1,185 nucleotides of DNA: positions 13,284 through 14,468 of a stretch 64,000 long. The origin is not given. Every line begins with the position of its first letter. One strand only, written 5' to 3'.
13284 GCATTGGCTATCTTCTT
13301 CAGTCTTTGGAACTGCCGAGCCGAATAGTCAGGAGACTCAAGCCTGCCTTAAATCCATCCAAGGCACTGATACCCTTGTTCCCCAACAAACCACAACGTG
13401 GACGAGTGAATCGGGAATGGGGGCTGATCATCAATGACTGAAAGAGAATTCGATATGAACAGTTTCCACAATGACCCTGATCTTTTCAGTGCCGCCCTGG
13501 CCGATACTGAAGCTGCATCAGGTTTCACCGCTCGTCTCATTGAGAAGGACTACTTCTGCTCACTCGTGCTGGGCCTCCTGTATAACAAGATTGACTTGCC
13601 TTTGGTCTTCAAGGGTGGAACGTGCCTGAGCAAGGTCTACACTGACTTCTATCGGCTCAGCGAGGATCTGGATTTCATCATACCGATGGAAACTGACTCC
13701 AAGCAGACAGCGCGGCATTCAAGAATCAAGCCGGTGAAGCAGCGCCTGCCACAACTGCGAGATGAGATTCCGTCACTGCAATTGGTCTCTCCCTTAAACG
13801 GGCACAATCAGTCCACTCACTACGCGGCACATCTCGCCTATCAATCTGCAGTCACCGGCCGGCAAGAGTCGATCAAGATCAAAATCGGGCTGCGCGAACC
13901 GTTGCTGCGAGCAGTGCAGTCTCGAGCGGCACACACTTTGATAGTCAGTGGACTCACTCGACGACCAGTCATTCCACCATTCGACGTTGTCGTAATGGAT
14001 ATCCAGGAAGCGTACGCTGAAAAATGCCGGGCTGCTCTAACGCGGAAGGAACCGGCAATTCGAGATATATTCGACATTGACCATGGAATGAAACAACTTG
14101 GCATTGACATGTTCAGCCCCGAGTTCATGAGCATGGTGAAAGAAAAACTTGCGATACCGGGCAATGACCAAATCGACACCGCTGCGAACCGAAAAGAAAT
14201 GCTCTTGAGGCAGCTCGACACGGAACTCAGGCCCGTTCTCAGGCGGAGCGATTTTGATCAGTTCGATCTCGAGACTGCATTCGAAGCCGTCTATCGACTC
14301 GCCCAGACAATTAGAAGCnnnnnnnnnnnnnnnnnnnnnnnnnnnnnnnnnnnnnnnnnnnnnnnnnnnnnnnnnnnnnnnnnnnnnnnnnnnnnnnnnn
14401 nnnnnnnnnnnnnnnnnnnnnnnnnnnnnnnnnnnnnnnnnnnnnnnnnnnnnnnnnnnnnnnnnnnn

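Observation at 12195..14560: tRNA-Arg-adjacent islet: AbiEi/AbiEii type IV TA pair plus DUF3368 (PIN-like) remnant, flanked by ~30-50-bp imperfect direct repeats (DRs)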

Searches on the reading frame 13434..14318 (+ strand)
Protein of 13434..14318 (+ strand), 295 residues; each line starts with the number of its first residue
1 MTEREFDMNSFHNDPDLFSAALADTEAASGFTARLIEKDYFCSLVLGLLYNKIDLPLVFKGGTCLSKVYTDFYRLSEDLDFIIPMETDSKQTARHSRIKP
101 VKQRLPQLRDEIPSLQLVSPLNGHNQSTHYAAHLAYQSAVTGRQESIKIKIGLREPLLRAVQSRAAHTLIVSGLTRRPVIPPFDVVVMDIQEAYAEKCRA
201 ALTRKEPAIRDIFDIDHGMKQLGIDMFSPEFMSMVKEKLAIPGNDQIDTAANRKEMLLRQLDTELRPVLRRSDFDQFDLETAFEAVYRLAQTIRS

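Call 14: search_protein_families(library=pfam, proteins=[window:13434-14318:+], max_evalue=1)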
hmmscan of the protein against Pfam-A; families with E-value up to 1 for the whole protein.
window:13434-14318:+ (295 aa): 1 family
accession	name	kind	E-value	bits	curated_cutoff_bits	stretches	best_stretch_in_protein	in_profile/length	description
PF08843.17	AbiEii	-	1.6e-24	87.6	22.5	1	54-278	12-229/238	Nucleotidyl transferase AbiEii toxin, Type IV TA system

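Call 18: find_encoding_contigs(protein=window:13434-14318:+, flank=10000, max_places=10)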
Protein window:13434-14318:+ (295 aa): 14 contigs read that carry it; 10 places shown.
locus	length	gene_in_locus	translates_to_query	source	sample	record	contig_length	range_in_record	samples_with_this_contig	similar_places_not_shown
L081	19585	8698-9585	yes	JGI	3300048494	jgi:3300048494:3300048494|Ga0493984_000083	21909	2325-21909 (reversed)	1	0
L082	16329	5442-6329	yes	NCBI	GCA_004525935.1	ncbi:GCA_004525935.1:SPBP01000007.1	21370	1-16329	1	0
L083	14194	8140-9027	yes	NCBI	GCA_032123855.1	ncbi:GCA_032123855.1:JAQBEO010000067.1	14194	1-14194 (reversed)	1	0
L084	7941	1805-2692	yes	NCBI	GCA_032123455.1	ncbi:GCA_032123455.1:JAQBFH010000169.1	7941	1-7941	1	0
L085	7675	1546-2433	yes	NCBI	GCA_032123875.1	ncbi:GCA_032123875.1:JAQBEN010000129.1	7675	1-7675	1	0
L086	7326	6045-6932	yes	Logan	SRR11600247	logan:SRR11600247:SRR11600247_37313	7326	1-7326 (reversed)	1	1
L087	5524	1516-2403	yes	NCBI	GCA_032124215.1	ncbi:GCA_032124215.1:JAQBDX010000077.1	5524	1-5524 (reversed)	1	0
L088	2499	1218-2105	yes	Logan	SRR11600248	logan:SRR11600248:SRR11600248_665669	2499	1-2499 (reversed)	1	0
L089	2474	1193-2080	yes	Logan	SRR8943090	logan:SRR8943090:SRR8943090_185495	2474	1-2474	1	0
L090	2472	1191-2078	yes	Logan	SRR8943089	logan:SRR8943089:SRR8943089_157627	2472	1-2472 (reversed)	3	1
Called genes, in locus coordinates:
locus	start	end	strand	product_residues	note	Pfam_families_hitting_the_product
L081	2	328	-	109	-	?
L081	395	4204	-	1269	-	PF18076:FGAR-AT_N, PF18072:FGAR-AT_linker, PF02769:AIRS_C, PF22689:FGAR-AT_PurM_N-like, PF02769:AIRS_C, PF13507:GATase_5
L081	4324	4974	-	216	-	PF02581:TMP-TENI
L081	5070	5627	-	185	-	PF02577:BFN_dom, PF02151:UVR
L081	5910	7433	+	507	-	PF02310:B12-binding, PF04055:Radical_SAM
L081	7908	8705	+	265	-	PF13338:AbiEi_4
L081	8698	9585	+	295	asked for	PF08843:AbiEii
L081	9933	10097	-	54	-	-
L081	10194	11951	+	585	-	PF00664:ABC_membrane, PF00005:ABC_tran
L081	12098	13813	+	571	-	PF00664:ABC_membrane, PF00005:ABC_tran, PF02463:SMC_N (faint), PF13304:AAA_21 (faint)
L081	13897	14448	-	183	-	PF28549:NDPSase_N, PF00293:NUDIX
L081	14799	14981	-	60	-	-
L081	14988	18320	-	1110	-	PF02687:FtsX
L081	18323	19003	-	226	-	PF00005:ABC_tran, PF13304:AAA_21 (faint)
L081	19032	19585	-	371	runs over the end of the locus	PF13570:Beta-prop_ACSF4, PF01011:PQQ (faint), PF13360:PQQ_2, PF25293:Beta-prop_EMC1_N, PF13360:PQQ_2, PF13570:Beta-prop_ACSF4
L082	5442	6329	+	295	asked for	PF08843:AbiEii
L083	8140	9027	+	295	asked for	PF08843:AbiEii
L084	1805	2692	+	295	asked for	PF08843:AbiEii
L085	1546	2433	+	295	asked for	PF08843:AbiEii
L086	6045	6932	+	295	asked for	PF08843:AbiEii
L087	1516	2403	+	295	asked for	PF08843:AbiEii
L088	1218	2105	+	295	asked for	PF08843:AbiEii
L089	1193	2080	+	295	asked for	PF08843:AbiEii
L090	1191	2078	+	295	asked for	PF08843:AbiEii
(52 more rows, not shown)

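Call 26: find_homologous_proteins(query=window:13434-14318:+, max_evalue=1e-10)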
Query window:13434-14318:+ (295 aa): 3983 proteins with E <= 1e-10 among 8000 candidates; the best 120 are listed.
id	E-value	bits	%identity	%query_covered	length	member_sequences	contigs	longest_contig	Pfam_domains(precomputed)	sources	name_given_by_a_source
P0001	1.8e-189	646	99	100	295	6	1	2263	PF08843.18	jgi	-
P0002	1.9e-121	423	63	99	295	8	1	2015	PF08843.18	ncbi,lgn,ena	-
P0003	1.3e-115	404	63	99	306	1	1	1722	PF08843.18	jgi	-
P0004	2.0e-114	400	61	99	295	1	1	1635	PF08843.18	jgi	jgi:predicted nucleotidyltransferase component of viral defense system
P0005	8.7e-114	398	62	98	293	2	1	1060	PF08843.18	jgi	jgi:predicted nucleotidyltransferase component of viral defense system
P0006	1.5e-111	390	62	99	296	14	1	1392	PF08843.18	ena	-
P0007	1.0e-99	351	58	97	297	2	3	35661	PF08843.18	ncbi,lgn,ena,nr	ncbi:MAG: nucleotidyl transferase AbiEii/AbiGii toxin family protein [Spirochaetales bacterium]|nr:n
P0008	2.6e-98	347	56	98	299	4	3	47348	PF08843.18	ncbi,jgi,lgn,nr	ncbi:MAG: nucleotidyl transferase AbiEii/AbiGii toxin family protein [Bacteroidetes bacterium]|nr:nu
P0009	3.4e-90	320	52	95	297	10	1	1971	PF08843.18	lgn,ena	-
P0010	1.1e-89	318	53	95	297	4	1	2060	PF08843.18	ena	-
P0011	3.9e-89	317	51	95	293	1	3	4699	PF08843.18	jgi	jgi:predicted nucleotidyltransferase component of viral defense system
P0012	5.6e-89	316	53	95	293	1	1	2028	PF08843.18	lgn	-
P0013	8.3e-89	316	52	96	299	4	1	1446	PF08843.18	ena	-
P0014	1.4e-88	315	50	97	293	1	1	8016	PF08843.18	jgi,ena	-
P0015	2.7e-88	314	50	98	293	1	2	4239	PF08843.18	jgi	jgi:predicted nucleotidyltransferase component of viral defense system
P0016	3.0e-88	314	52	95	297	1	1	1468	PF08843.18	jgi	jgi:predicted nucleotidyltransferase component of viral defense system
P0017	3.5e-88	314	50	97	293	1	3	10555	PF08843.18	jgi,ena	-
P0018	1.2e-87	312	52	95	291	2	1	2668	PF08843.18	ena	-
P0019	1.6e-87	311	50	97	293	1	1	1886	PF08843.18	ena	-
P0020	1.7e-87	311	50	97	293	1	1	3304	PF08843.18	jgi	-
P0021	2.9e-87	311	51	96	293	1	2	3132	PF08843.18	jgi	jgi:predicted nucleotidyltransferase component of viral defense system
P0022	3.0e-87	310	52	95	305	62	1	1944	PF08843.18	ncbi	-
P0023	3.1e-87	310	51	96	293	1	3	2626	PF08843.18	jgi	jgi:predicted nucleotidyltransferase component of viral defense system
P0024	3.6e-87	310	50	96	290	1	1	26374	PF08843.18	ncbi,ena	-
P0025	3.9e-87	310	51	95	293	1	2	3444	PF08843.18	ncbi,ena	-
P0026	4.5e-87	310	50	95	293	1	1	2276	PF08843.18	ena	-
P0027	6.7e-87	309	51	95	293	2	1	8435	PF08843.18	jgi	jgi:predicted nucleotidyltransferase component of viral defense system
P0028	6.8e-87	309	50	98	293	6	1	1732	PF08843.18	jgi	-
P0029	7.4e-87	309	51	97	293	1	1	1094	PF08843.18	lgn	-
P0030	8.5e-87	309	51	96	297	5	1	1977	PF08843.18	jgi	jgi:predicted nucleotidyltransferase component of viral defense system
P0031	1.6e-86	308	49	99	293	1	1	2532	PF08843.18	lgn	-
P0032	4.3e-86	307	50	95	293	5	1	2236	PF08843.18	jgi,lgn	-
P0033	7.3e-86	306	52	95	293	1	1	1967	PF08843.18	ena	-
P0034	9.8e-86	306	50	96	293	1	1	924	PF08843.18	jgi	jgi:predicted nucleotidyltransferase component of viral defense system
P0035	1.0e-85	305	49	95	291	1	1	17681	PF08843.18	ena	-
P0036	1.1e-85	305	50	96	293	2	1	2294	PF08843.18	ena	-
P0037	1.1e-85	305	50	96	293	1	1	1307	PF08843.18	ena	-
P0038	1.4e-85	305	49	95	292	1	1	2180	PF08843.18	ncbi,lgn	-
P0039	1.7e-85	305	50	95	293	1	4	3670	PF08843.18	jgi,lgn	jgi:predicted nucleotidyltransferase component of viral defense system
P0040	2.0e-85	305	49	95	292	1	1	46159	PF08843.18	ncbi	-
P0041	2.0e-85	304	51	96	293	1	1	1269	PF08843.18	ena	-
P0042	2.0e-85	304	49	96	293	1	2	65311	PF08843.18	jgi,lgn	-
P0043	2.3e-85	304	50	95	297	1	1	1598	PF08843.18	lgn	-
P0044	2.5e-85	304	50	96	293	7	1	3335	PF08843.18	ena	-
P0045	2.8e-85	304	50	95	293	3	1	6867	PF08843.18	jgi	-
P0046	2.9e-85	304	49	95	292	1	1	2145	PF08843.18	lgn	-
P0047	3.2e-85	304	51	95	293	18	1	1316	PF08843.18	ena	-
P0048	3.3e-85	304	49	95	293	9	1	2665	PF08843.18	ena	-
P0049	5.3e-85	303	52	95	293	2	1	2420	PF08843.18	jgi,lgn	jgi:predicted nucleotidyltransferase component of viral defense system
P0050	8.3e-85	302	49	95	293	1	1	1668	PF08843.18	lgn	-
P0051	1.1e-84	302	50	95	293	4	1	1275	PF08843.18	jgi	jgi:predicted nucleotidyltransferase component of viral defense system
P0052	1.3e-84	302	49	95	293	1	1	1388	PF08843.18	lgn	-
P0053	1.4e-84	302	51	97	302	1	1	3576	PF08843.18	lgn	-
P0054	1.5e-84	302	48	95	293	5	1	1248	PF08843.18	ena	-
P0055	1.6e-84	302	51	96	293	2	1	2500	PF08843.18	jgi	-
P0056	1.7e-84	301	49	97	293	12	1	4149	PF08843.18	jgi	-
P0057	1.8e-84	301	52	95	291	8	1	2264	PF08843.18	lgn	-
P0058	1.9e-84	301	49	95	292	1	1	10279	PF08843.18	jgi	-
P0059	1.9e-84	301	50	95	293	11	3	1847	PF08843.18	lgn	-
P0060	2.0e-84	301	50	96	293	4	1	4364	PF08843.18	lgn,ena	-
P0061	2.9e-84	301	49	95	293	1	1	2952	PF08843.18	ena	-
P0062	3.1e-84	301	50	95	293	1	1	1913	PF08843.18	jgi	jgi:predicted nucleotidyltransferase component of viral defense system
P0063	3.9e-84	300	49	95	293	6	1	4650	PF08843.18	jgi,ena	-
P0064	4.4e-84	300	50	95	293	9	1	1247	PF08843.18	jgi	-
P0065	5.0e-84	300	50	96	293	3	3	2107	PF08843.18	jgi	-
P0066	5.2e-84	300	49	95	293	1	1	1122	PF08843.18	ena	-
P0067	5.3e-84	300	52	95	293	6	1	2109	PF08843.18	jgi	jgi:predicted nucleotidyltransferase component of viral defense system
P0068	5.6e-84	300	50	95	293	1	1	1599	PF08843.18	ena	-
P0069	5.7e-84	300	47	100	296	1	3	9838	PF08843.18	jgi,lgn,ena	-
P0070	5.7e-84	300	51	95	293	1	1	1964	PF08843.18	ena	-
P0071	5.8e-84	300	49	95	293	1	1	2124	PF08843.18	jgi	-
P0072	5.8e-84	300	51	95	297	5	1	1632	PF08843.18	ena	-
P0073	6.5e-84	300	49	96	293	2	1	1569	PF08843.18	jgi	-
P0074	6.6e-84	300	51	95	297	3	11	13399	PF08843.18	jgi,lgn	-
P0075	6.7e-84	299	48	98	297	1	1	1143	PF08843.18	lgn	-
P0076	7.2e-84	299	49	99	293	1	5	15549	PF08843.18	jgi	jgi:predicted nucleotidyltransferase component of viral defense system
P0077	7.4e-84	299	51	95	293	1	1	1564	PF08843.18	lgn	-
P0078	7.5e-84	299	49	95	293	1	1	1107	PF08843.18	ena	-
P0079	7.8e-84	299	49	95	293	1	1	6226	PF08843.18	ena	-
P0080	8.0e-84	299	49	95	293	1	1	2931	PF08843.18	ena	-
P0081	8.2e-84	299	50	95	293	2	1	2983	PF08843.18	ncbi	-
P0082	8.5e-84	299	50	96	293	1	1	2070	PF08843.18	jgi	-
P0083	8.7e-84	299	50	95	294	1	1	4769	PF08843.18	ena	-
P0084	8.8e-84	299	49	95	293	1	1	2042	PF08843.18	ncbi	-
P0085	8.9e-84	299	48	95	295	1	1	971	PF08843.18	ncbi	-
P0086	9.4e-84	299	49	98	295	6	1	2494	PF08843.18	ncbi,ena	-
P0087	9.7e-84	299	52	95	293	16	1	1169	PF08843.18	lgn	-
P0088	9.9e-84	299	49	95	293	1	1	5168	PF08843.18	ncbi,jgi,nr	ncbi:MAG: nucleotidyl transferase AbiEii/AbiGii toxin family protein [Deltaproteobacteria bacterium]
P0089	1.0e-83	299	49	96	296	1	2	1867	PF08843.18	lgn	-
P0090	1.0e-83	299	50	95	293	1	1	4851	PF08843.18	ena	-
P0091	1.1e-83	299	49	95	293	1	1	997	PF08843.18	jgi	-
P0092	1.3e-83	299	49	95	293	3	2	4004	PF08843.18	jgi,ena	jgi:predicted nucleotidyltransferase component of viral defense system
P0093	1.4e-83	298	49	95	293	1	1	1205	PF08843.18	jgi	-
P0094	1.4e-83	298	51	95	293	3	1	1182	PF08843.18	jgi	jgi:predicted nucleotidyltransferase component of viral defense system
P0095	1.4e-83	298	49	95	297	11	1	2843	PF08843.18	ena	-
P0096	1.7e-83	298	48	97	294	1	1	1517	PF08843.18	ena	-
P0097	1.7e-83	298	47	99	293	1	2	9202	PF08843.18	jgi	jgi:predicted nucleotidyltransferase component of viral defense system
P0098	1.7e-83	298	48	95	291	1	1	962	PF08843.18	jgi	jgi:predicted nucleotidyltransferase component of viral defense system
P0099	1.8e-83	298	51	96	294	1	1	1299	PF08843.18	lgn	-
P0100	1.9e-83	298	48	95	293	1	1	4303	PF08843.18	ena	-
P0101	2.3e-83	298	50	95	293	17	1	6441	PF08843.18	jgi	jgi:predicted nucleotidyltransferase component of viral defense system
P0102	2.6e-83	298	51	95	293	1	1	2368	PF08843.18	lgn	-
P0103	2.7e-83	298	49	95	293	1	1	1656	PF08843.18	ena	-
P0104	2.9e-83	297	49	95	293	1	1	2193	PF08843.18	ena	-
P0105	3.0e-83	297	48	96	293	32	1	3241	PF08843.18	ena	-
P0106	3.1e-83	297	48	98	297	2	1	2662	PF08843.18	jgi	jgi:predicted nucleotidyltransferase component of viral defense system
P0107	3.2e-83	297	48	96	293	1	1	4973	PF08843.18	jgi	jgi:predicted nucleotidyltransferase component of viral defense system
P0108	3.2e-83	297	49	95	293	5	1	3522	PF08843.18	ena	-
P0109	3.3e-83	297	49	96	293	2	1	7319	PF08843.18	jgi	-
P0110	3.8e-83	297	48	95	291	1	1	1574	PF08843.18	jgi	-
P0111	3.9e-83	297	48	95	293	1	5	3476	PF08843.18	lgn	-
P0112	3.9e-83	297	49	95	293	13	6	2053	PF08843.18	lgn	-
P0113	3.9e-83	297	50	95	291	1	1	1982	PF08843.18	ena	-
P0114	4.0e-83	297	48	95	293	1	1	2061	PF08843.18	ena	-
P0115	5.0e-83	297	48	95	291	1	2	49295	PF08843.18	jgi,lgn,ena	-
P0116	5.7e-83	296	48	95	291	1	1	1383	PF08843.18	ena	-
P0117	5.8e-83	296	49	94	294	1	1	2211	PF08843.18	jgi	-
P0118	6.0e-83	296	49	95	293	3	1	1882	PF08843.18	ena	-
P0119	6.2e-83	296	50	95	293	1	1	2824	PF08843.18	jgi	jgi:predicted nucleotidyltransferase component of viral defense system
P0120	6.3e-83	296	49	98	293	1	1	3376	PF08843.18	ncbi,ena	-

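Call 42: search_solved_structures(query=A2, max_evalue=1, show_alignments=3)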
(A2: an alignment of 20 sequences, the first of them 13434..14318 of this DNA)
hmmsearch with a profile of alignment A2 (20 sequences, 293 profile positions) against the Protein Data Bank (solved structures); distinct sequences matched with E-value up to 1: 4.
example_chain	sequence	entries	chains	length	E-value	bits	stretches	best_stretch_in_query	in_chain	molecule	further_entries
6y56_A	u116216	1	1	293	0.00076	22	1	37-82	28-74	Uncharacterized protein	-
9hlo_B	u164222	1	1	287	0.018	17.4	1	25-121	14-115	Abortive infection protein AbiGII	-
1ufl_A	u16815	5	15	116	0.11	14.8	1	101-162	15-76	Nitrogen regulatory protein P-II | NITROGEN REGULATORY PROTEIN PII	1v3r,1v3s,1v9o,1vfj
23eo_A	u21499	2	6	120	0.2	14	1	101-162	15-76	Signaling protein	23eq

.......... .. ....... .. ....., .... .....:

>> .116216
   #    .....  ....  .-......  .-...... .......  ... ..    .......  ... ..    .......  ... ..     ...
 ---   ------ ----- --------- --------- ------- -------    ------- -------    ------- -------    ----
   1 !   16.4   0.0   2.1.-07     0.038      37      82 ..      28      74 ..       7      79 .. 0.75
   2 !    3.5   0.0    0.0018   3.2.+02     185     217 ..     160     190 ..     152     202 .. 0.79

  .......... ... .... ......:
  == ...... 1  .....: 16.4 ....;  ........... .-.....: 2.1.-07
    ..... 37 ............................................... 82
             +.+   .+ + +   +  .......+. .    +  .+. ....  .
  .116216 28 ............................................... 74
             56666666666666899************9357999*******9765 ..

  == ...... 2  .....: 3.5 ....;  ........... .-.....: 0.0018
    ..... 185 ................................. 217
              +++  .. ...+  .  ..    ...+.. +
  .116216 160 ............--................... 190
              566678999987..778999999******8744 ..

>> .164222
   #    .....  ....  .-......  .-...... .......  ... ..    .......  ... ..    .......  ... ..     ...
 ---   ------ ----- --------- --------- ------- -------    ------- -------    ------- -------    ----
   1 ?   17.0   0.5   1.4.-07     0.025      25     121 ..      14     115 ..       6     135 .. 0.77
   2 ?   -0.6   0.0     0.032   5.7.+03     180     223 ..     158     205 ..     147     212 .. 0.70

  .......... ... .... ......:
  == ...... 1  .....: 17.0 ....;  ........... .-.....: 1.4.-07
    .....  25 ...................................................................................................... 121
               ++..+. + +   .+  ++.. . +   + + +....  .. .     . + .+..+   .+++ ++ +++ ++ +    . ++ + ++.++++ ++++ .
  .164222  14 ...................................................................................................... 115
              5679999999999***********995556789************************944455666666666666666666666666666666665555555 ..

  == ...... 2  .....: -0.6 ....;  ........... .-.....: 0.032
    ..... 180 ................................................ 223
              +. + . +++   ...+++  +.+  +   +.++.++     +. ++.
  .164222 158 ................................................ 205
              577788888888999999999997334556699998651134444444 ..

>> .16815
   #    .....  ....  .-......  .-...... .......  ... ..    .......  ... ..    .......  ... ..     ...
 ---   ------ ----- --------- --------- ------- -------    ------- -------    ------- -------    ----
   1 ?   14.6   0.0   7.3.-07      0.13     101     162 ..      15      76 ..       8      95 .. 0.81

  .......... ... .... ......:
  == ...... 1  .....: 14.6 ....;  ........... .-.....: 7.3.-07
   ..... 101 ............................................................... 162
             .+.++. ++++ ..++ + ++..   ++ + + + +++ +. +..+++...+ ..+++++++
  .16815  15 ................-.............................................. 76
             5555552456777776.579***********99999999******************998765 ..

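Call 44: find_encoding_contigs(protein=P0001, flank=10000, max_places=10)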
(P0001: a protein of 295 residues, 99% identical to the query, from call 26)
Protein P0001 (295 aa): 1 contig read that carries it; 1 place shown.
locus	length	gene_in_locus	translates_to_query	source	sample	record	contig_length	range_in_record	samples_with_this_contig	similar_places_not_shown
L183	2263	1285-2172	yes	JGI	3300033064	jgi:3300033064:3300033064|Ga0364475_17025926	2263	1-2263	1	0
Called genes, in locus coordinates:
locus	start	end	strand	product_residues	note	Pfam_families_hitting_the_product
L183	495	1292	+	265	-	PF13338:AbiEi_4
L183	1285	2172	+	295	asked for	PF08843:AbiEii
